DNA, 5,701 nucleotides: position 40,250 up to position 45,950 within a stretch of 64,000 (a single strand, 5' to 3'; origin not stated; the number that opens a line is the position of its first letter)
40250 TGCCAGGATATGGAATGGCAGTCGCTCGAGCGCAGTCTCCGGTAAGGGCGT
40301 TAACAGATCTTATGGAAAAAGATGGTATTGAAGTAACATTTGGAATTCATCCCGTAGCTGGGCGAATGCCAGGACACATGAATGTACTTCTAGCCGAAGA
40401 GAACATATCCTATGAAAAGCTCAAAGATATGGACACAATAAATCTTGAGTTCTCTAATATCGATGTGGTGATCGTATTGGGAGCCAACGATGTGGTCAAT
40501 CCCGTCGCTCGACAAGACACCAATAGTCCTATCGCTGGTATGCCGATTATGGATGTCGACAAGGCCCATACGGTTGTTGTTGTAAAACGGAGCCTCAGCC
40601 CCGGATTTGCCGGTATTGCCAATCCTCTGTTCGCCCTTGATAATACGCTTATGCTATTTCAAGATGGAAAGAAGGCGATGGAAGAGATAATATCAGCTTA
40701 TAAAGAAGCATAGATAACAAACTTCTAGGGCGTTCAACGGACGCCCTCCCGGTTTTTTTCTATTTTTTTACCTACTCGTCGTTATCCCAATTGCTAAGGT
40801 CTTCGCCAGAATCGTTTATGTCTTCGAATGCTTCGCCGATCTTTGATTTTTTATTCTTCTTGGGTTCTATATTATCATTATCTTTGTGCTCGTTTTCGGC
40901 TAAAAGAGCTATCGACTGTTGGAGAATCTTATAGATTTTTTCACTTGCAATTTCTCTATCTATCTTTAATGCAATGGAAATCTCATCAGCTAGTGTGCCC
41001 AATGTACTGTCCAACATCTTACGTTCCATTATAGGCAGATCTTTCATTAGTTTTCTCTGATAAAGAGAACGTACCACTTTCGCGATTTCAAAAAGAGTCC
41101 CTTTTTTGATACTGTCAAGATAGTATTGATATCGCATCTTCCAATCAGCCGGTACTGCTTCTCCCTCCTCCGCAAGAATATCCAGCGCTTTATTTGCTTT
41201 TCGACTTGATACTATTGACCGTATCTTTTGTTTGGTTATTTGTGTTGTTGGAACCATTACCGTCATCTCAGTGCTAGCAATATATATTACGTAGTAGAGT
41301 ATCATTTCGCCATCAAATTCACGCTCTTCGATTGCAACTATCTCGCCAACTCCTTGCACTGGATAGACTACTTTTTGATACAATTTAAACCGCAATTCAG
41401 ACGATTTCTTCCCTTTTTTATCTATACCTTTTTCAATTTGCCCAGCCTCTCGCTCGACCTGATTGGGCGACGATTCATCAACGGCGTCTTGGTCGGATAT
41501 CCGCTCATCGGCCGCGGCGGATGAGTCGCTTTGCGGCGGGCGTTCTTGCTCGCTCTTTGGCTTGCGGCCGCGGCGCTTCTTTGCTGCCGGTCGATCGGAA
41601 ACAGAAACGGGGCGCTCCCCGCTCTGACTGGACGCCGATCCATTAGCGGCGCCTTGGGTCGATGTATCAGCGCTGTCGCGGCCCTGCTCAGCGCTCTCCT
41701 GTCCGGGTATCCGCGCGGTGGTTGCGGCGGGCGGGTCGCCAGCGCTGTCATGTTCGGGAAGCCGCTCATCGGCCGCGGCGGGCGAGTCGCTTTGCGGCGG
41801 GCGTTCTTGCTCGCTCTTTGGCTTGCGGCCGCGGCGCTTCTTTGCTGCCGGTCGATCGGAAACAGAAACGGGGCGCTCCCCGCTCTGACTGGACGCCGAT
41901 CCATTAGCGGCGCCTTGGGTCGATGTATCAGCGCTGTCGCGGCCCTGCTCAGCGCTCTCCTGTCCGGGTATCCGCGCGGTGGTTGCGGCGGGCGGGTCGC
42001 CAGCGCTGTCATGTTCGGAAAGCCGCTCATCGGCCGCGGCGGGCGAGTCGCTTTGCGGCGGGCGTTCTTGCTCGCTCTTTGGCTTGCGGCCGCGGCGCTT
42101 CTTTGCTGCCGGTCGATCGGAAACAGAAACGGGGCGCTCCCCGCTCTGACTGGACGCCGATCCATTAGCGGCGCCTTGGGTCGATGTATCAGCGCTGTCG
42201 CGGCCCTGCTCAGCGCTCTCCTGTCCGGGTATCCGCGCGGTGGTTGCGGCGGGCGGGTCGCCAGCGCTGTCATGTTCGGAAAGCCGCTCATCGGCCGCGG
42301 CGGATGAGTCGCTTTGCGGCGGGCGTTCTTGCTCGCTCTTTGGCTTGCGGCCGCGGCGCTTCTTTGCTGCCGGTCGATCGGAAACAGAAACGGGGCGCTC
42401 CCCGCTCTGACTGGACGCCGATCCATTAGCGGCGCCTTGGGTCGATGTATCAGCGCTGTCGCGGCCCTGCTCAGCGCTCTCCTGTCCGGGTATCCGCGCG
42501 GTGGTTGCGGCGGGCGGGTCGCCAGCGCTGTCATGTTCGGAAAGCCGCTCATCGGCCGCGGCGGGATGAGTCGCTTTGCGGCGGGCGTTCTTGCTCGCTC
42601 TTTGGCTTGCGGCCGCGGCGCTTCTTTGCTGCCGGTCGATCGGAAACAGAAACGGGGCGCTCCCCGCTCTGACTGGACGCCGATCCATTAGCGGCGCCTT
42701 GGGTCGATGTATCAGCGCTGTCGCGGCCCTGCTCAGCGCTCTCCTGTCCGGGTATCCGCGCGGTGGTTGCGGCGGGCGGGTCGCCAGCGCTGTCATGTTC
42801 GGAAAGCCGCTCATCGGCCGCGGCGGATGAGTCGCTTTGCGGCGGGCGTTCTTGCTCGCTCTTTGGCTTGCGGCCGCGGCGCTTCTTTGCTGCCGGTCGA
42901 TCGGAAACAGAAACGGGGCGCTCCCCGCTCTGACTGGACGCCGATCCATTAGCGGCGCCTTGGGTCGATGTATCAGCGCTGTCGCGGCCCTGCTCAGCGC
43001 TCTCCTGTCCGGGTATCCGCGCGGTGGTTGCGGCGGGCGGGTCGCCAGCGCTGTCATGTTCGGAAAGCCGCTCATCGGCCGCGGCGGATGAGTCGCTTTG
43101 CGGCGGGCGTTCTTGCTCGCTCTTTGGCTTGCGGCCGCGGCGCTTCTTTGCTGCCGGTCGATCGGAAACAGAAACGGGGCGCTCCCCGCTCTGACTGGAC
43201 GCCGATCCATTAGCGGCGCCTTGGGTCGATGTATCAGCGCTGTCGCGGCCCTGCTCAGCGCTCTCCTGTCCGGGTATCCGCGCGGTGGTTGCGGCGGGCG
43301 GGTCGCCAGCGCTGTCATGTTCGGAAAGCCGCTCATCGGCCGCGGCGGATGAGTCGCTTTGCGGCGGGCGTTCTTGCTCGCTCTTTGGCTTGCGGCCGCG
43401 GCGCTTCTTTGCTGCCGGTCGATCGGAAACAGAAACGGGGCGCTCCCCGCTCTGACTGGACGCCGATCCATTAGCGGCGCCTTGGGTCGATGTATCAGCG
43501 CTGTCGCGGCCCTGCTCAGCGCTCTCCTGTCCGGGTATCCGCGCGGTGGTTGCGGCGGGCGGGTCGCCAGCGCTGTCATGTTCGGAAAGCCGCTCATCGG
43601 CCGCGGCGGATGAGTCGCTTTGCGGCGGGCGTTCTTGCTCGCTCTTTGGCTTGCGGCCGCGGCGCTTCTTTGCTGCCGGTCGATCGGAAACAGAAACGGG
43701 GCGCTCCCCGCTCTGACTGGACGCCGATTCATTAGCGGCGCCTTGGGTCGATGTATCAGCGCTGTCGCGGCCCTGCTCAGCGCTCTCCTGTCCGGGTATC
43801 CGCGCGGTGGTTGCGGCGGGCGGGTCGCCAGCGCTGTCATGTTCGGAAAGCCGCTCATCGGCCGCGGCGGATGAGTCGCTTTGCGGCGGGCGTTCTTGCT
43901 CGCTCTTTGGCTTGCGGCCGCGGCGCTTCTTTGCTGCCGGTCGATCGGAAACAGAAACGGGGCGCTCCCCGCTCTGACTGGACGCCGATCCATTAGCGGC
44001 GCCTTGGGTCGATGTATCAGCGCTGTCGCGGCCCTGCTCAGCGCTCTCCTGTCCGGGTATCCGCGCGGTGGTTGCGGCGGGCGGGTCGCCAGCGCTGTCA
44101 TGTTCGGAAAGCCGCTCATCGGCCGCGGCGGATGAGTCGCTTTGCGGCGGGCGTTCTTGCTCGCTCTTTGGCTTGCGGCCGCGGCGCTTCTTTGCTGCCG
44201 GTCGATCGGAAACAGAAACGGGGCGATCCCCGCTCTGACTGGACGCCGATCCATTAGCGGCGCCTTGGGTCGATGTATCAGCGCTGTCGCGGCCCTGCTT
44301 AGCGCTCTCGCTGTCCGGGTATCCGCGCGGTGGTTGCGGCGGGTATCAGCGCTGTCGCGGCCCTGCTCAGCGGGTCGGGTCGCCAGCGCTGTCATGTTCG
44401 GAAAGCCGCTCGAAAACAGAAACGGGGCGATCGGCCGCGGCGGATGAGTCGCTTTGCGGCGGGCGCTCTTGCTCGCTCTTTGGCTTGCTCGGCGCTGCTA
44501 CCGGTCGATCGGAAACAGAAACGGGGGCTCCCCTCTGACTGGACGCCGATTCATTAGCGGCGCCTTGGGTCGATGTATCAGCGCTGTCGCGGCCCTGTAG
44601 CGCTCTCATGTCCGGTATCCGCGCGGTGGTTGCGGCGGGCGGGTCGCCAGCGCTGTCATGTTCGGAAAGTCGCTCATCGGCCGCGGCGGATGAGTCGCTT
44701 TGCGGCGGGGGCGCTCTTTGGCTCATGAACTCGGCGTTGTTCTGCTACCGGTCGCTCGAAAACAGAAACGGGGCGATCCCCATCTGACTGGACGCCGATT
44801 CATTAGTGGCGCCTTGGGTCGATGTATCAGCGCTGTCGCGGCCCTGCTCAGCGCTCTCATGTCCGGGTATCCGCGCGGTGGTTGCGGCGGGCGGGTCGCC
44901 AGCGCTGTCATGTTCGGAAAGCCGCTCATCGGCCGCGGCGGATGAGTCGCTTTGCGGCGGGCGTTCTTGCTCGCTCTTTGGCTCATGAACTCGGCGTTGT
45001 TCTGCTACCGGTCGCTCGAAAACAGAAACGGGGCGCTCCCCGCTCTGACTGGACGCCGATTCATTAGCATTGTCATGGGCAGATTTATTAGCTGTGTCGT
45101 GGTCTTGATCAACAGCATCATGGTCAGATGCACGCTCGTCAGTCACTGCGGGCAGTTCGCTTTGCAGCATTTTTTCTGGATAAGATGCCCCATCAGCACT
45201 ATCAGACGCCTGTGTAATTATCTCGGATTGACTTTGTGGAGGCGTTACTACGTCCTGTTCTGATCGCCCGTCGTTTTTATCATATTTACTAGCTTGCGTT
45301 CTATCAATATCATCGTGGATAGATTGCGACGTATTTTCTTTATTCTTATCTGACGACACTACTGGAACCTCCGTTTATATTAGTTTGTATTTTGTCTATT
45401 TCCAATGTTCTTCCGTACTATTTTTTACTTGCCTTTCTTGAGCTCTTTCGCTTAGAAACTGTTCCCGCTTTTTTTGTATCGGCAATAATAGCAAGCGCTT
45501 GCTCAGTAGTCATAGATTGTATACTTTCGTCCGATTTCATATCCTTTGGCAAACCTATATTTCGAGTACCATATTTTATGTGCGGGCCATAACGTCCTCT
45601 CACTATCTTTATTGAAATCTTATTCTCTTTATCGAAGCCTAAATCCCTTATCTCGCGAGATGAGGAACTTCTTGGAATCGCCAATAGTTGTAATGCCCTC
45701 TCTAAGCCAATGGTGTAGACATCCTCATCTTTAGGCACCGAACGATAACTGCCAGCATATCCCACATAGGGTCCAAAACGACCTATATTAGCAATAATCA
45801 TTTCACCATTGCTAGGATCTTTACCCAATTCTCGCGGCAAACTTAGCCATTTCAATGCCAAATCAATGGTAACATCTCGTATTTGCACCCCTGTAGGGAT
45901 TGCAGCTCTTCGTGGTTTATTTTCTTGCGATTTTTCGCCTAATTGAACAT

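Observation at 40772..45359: CarD/CdnL with about 14 tandem 87-aa repeats carrying AT-hook-like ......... patches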

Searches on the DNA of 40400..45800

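Call 74: search_rna_families(source=window, start=40400, end=45800, threshold=gathering)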
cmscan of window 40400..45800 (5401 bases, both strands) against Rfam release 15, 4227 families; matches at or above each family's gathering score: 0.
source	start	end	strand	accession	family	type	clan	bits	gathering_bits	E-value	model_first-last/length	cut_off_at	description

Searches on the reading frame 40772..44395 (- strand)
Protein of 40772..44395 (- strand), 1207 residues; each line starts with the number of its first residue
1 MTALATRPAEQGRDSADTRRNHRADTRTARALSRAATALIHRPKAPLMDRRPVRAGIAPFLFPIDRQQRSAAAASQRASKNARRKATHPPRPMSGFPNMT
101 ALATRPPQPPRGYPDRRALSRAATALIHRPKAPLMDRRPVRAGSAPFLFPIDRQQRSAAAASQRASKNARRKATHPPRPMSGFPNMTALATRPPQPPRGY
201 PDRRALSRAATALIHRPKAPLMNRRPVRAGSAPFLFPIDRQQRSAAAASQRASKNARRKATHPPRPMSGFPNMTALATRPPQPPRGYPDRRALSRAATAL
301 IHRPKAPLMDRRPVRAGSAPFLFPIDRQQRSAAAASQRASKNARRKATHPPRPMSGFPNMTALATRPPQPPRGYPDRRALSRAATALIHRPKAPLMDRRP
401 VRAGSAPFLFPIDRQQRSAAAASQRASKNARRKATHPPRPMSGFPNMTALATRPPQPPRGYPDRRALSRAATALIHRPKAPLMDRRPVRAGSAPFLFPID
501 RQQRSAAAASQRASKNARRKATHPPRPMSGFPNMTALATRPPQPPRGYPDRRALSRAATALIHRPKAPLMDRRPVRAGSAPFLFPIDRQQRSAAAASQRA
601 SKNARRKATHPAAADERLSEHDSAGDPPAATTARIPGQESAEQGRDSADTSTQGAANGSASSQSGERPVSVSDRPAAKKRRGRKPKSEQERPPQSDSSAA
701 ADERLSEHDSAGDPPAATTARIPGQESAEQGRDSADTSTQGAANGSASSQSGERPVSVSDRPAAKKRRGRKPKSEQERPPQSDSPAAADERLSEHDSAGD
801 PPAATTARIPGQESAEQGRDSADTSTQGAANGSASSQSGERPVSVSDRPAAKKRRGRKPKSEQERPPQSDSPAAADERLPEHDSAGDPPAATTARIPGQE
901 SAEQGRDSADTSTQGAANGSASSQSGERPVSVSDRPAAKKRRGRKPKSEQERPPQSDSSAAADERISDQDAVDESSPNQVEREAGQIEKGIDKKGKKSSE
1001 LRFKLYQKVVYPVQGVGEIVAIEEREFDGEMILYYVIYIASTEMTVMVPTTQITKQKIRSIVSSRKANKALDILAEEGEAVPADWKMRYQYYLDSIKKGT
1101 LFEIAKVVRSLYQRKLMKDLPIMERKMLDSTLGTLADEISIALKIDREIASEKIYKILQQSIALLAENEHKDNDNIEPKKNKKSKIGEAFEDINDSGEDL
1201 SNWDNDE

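Call 6: search_protein_families(library=pfam, proteins=[window:40772-44395:-], max_evalue=0.01)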
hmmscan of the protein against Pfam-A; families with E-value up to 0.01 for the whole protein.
window:40772-44395:- (1207 aa): 2 families
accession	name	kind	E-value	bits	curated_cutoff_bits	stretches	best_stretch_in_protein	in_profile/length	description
PF21095.3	CarD_C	-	3.2e-20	72.4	23.1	1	1069-1154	1-86/87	CarD, C-terminal domain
PF02559.22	CarD_TRCF_RID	-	2.7e-11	43.8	23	1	1004-1061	2-56/57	CarD-like/TRCF RID domain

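Call 27: list_cluster_members(proteins=[window:40775-44395:-, window:44748-45359:-, P0001])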
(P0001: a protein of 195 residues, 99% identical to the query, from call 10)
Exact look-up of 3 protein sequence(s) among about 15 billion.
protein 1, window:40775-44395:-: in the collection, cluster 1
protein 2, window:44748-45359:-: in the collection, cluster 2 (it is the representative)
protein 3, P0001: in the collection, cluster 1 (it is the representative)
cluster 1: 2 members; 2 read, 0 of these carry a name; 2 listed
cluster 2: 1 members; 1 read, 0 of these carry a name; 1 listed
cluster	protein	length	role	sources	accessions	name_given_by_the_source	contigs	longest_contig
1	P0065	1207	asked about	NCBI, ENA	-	-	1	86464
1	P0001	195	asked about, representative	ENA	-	-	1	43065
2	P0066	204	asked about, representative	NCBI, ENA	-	-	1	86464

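Call 63: find_homologous_proteins(query=window:40775-44395:-, region=985-1207)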
Query window:40775-44395:-, residues 985-1207: 979 candidates shared short words with the query, none scored E <= 0.001.

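Call 67: find_encoding_contigs(protein=P0066, flank=1000, max_places=3)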
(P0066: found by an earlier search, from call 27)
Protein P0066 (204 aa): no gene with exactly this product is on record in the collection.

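Call 72: find_homologous_proteins(query=window:40775-44395:-, region=613-1000, max_evalue=0.001)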
Query window:40775-44395:-, residues 613-1000: the 8000 candidates sharing most words with the query were scored; none scored E <= 0.001.

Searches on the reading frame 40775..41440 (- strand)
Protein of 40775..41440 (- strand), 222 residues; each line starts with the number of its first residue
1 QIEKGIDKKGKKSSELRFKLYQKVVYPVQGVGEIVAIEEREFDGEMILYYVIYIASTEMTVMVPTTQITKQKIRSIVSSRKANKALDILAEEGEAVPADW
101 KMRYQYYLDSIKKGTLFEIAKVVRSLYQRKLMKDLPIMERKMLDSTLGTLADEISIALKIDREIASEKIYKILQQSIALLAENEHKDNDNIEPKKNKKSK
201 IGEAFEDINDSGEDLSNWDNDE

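Call 9: find_related_loci(query=window:40775-41440:-, collection=genome_contigs, flank=6000)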
Query window:40775-41440:- (222 aa) in genome_contigs; peptide patterns used: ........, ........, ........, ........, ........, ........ (x = any residue, [..] = any of these).
172 stretches matched a pattern, but none encodes a relative of the query by tblastn (E <= 1e-3).

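Call 10: find_homologous_proteins(query=window:40775-41440:-)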
Query window:40775-41440:- (222 aa): 64 proteins with E <= 0.001 among 266 candidates.
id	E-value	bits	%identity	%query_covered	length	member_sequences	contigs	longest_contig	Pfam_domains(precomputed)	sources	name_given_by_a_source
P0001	2.6e-116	404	99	88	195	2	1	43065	PF21095.4,PF02559.23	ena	-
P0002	3.8e-46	175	52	73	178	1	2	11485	PF21095.4,PF02559.23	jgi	jgi:CarD family transcriptional regulator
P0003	2.8e-45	172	52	71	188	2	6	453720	PF21095.4,PF02559.23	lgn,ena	-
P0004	5.2e-43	165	48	82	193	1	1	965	PF21095.4,PF02559.23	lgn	-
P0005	8.8e-43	164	50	75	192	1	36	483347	PF21095.4,PF02559.23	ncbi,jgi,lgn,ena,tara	tara:strand:+ start:2821 stop:3399 length:579 start_codon:yes stop_codon:yes gene_type:complete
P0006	9.4e-43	164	50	75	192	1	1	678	PF21095.4,PF02559.23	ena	-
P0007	1.3e-42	164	50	73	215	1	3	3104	PF21095.4,PF02559.23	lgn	-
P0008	1.5e-42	164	50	75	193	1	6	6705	PF21095.4,PF02559.23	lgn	-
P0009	1.7e-42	163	50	71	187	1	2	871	PF21095.4,PF02559.23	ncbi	-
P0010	2.0e-42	163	45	82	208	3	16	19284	PF21095.4,PF02559.23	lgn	-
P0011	2.3e-42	163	50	75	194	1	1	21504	PF21095.4,PF02559.23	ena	-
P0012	2.6e-42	163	49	75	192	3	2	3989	PF21095.4,PF02559.23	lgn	-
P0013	2.7e-42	163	51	71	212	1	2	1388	PF21095.4,PF02559.23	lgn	-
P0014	3.5e-42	162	50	71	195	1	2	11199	PF21095.4,PF02559.23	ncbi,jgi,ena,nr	ncbi:MAG TPA: CarD family transcriptional regulator [Alkalispirochaeta sp.]|nr:CarD family transcrip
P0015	3.9e-42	162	47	79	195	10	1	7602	PF21095.4,PF02559.23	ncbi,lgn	-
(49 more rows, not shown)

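Call 11: find_encoding_contigs(protein=P0001, flank=10000, max_places=6)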
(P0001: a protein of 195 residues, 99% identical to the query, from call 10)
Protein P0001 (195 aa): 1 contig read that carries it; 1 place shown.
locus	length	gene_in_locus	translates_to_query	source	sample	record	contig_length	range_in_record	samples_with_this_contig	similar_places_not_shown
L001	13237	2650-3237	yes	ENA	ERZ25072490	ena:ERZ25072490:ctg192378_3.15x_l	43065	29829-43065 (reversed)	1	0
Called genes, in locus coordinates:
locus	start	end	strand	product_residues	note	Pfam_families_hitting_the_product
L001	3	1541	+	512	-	?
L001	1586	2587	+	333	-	-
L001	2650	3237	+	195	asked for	PF02559:CarD_TRCF_RID, PF21095:CarD_C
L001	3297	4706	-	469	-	PF02233:PNTB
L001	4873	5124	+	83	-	-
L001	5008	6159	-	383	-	PF05222:AlaDh_PNT_N, PF01262:AlaDh_PNT_C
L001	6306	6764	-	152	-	PF02639:DUF188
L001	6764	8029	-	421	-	PF20511:PMI_typeI_cat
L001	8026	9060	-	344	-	-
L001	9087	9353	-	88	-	PF00381:PTS-HPr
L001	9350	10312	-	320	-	PF02603:Hpr_kinase_N, PF07475:Hpr_kinase_C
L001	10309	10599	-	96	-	PF02482:Ribosomal_S30AE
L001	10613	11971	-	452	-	PF00309:Sigma54_AID, PF04963:Sigma54_CBD, PF04552:Sigma54_DBD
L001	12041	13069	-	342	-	PF00480:ROK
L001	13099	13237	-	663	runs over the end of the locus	PF00456:Transketolase_N, PF02779:Transket_pyr, PF22613:Transketolase_C_1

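Call 28: find_encoding_contigs(protein=P0003, flank=5000, max_places=2)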
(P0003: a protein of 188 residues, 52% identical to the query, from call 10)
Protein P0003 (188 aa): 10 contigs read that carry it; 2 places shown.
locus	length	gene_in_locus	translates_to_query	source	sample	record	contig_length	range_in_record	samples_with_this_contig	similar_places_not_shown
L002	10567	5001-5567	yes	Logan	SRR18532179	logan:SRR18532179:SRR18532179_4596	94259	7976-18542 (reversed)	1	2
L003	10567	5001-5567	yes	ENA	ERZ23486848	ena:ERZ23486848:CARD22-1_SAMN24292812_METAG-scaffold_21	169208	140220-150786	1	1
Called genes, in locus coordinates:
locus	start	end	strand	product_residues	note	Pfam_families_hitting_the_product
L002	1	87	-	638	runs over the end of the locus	PF18152:DAHP_snth_FXD, PF00793:DAHP_synth_1, PF03102:NeuB (weak), PF00800:PDT, PF01842:ACT (weak)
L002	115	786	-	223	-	PF01464:SLT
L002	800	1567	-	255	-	PF05711:TylF, PF13578:Methyltransf_24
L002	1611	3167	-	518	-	-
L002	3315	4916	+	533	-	PF00496:SBP_bac_5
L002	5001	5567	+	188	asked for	PF02559:CarD_TRCF_RID, PF21095:CarD_C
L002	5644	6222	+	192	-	PF00730:HhH-GPD, PF00633:HHH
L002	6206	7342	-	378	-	PF01118:Semialdhyde_dh, PF02774:Semialdhyde_dhC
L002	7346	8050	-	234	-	PF13481:AAA_25 (weak)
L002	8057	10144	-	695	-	PF00009:GTP_EFTU, PF03144:GTP_EFTU_D2, PF22042:EF-G_D2, PF14492:EFG_III, PF16658:RF3_C (faint), PF03764:EFG_IV, PF00679:EFG_C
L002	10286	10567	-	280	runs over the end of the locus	-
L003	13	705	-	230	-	PF01464:SLT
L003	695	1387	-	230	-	PF05711:TylF, PF13578:Methyltransf_24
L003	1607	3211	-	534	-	-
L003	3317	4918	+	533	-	PF00496:SBP_bac_5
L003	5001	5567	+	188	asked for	PF02559:CarD_TRCF_RID, PF21095:CarD_C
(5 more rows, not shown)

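Call 29: find_encoding_contigs(protein=P0002, flank=5000, max_places=2)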
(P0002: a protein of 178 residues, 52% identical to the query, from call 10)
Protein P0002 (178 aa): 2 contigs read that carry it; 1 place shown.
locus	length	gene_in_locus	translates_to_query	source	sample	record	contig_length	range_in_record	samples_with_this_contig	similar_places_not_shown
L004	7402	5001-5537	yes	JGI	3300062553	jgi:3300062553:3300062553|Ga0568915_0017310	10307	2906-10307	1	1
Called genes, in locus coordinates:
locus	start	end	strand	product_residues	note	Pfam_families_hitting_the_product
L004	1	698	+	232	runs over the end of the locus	PF01694:Rhomboid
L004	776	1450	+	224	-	PF27391:TP_0983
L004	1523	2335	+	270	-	PF12483:GIDE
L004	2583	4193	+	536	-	PF00496:SBP_bac_5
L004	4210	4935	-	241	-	PF09335:VTT_dom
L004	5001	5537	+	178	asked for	PF02559:CarD_TRCF_RID, PF21095:CarD_C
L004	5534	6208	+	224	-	PF01128:IspD, PF12804:NTP_transf_3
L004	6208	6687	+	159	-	PF02542:YgbB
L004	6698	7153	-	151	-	PF13596:PAS_10, PF08448:PAS_4 (weak), PF13426:PAS_9 (weak)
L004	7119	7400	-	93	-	?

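Call 47: search_solved_structures(query=window:40775-41440:-, show_alignments=2)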
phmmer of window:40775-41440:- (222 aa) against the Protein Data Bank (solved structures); distinct sequences matched with E-value up to 0.001: 13.
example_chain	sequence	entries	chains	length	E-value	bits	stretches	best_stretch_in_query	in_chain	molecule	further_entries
2lwj_A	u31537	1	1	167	1.2e-27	100.2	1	16-167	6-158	Transcriptional regulator, CarD family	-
4ilu_A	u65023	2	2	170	1.6e-17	67.1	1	18-179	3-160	RNA polymerase-binding transcription factor CarD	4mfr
9m9d_M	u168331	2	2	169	4.9e-17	65.5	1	18-165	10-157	RNA polymerase-binding transcription factor CarD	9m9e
4kbm_B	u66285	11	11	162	4.9e-17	65.5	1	18-165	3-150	RNA polymerase-binding transcription factor CarD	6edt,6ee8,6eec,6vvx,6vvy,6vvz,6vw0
9m98_M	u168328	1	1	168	5.5e-17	65.3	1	18-165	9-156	RNA polymerase-binding transcription factor CarD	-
9e7v_M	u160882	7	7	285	6.6e-17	65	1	15-165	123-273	Ubiquitin-like protein SMT3,RNA polymerase-binding transcription factor CarD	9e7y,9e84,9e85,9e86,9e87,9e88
8hvr_H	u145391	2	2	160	1.1e-16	64.2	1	17-167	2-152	Putative transcriptional factor regulator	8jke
2lt3_A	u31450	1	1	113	5.1e-14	55.6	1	73-168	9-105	Transcriptional regulator, CarD family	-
4l5g_A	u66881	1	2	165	1.3e-09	41.2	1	17-164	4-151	CarD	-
4xlr_M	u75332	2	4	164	1.6e-09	41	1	18-164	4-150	CarD-like transcriptional regulator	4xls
4xax_B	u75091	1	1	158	1.9e-09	40.7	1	18-163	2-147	CarD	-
2lt4_A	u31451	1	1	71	7.2e-09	38.8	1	16-79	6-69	Transcriptional regulator, CarD family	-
4kmc_A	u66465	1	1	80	0.00018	24.4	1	99-166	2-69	RNA polymerase-binding transcription factor CarD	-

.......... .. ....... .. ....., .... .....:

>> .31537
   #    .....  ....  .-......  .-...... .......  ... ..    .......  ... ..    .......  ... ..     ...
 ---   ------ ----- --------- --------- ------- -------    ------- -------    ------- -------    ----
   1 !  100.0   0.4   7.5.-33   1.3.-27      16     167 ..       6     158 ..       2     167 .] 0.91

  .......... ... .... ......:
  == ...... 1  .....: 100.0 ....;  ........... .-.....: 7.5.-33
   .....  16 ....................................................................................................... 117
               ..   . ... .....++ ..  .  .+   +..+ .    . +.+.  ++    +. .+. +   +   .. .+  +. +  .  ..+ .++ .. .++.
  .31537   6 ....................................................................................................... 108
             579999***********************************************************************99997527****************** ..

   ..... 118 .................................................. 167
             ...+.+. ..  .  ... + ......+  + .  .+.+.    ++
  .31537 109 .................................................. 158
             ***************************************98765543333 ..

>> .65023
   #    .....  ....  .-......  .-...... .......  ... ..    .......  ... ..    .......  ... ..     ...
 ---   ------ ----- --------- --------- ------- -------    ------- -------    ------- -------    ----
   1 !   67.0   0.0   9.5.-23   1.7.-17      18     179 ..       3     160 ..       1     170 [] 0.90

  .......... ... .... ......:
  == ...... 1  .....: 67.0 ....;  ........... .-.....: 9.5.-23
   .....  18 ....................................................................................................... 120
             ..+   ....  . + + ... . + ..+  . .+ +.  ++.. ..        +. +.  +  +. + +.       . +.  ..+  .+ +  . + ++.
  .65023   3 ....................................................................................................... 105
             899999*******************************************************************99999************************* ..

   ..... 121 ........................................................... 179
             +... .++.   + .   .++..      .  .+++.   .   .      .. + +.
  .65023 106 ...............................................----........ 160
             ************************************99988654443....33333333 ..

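Call 75: search_protein_families(library=ncbifam, proteins=[window:40775-41440:-])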
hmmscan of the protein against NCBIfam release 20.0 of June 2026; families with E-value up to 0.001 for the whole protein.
window:40775-41440:- (222 aa): 0 families
